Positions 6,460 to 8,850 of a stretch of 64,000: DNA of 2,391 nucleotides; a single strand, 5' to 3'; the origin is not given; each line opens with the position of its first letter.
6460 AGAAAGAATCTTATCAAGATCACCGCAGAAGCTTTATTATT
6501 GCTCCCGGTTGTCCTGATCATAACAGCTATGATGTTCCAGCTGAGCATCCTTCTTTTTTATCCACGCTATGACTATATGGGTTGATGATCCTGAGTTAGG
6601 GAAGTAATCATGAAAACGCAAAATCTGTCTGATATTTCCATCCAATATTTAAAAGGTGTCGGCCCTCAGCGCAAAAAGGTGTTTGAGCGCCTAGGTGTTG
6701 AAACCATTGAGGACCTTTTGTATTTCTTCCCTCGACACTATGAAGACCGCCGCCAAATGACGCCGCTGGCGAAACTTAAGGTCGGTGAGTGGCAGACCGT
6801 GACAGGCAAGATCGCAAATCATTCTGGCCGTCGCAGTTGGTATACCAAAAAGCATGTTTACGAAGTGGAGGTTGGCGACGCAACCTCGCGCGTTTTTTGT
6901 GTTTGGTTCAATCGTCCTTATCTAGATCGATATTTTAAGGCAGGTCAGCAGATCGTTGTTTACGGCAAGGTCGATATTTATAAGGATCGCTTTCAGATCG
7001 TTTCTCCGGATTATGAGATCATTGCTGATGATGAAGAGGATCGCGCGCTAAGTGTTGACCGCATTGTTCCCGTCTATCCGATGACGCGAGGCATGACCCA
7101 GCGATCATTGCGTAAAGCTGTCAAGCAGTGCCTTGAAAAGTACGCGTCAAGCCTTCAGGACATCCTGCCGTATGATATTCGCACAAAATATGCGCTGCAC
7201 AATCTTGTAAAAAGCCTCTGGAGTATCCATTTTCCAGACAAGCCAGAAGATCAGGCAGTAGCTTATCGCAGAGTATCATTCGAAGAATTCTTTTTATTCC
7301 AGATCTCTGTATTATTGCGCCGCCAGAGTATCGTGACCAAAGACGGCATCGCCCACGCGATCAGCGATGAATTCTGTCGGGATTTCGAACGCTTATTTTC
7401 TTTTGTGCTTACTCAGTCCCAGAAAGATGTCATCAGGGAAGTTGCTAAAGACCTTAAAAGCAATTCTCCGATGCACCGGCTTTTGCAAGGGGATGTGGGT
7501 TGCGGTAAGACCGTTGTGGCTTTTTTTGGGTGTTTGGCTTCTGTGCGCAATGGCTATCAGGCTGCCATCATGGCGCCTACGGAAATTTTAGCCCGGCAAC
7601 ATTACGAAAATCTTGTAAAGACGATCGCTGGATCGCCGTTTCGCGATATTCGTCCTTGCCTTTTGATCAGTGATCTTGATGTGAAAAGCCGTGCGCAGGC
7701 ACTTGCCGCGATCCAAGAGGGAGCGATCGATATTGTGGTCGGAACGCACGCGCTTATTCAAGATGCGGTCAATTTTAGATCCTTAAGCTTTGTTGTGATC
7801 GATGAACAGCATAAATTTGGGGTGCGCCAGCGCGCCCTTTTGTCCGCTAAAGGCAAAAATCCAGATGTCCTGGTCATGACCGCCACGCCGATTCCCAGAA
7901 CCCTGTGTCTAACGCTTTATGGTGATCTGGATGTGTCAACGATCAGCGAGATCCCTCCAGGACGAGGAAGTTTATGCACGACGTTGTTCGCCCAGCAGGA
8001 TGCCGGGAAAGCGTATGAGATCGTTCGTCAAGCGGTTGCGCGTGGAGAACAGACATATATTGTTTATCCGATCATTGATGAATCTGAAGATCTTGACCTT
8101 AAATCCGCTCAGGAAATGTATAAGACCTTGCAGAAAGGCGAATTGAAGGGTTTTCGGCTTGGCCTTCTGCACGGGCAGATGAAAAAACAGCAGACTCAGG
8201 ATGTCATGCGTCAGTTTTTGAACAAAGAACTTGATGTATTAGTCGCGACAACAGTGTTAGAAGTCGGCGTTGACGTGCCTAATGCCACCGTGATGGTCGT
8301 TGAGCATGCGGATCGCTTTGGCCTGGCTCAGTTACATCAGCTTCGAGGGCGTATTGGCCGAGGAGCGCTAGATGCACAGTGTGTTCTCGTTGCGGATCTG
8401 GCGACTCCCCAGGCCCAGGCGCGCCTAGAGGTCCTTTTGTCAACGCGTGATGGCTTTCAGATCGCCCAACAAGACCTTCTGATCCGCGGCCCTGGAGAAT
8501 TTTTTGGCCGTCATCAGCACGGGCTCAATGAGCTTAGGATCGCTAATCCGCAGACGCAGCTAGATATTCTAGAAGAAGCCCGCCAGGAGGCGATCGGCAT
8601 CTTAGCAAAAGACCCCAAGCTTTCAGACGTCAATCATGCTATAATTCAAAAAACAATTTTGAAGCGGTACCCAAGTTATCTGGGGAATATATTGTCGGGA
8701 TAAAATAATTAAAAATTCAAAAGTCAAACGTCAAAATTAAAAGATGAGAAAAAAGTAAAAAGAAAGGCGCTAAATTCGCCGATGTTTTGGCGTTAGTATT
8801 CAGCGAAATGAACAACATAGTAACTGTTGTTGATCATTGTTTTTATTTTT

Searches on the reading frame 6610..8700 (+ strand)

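Call 69: search_protein_families(library=pfam, proteins=[window:6610-8700:+], max_evalue=0.001)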
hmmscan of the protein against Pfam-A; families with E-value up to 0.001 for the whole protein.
window:6610-8700:+ (697 aa): 8 families
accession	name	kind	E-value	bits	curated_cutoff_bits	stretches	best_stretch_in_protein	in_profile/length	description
PF17191.10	RecG_wedge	-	5.8e-34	117.4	23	1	11-175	2-159/162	RecG wedge domain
PF00270.35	DEAD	-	5.4e-23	82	26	1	270-431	3-163/167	DEAD/DEAH box helicase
PF00271.37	Helicase_C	-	1.8e-21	76.9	23.5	1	471-584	5-108/110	Helicase conserved C-terminal domain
PF19833.4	RecG_dom3_C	-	8e-11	42.3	26.8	1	612-682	1-72/87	ATP-dependent DNA helicase RecG, domain 3, C-terminal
PF04851.21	ResIII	-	1.9e-09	38.1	22.5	1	266-427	3-162/164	Type III restriction enzyme, res subunit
PF22590.2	Cas3-like_C_2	-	1.1e-06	29.2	27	1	498-584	13-103/106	CRISPR-associated nuclease/helicase Cas3, C-terminal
PF01336.31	tRNA_anti-codon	-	2e-06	28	27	1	63-138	2-75/75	OB-fold nucleic acid binding domain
PF13742.12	tRNA_anti_2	-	9e-05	23.1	27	1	62-127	22-84/95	OB-fold nucleic acid binding domain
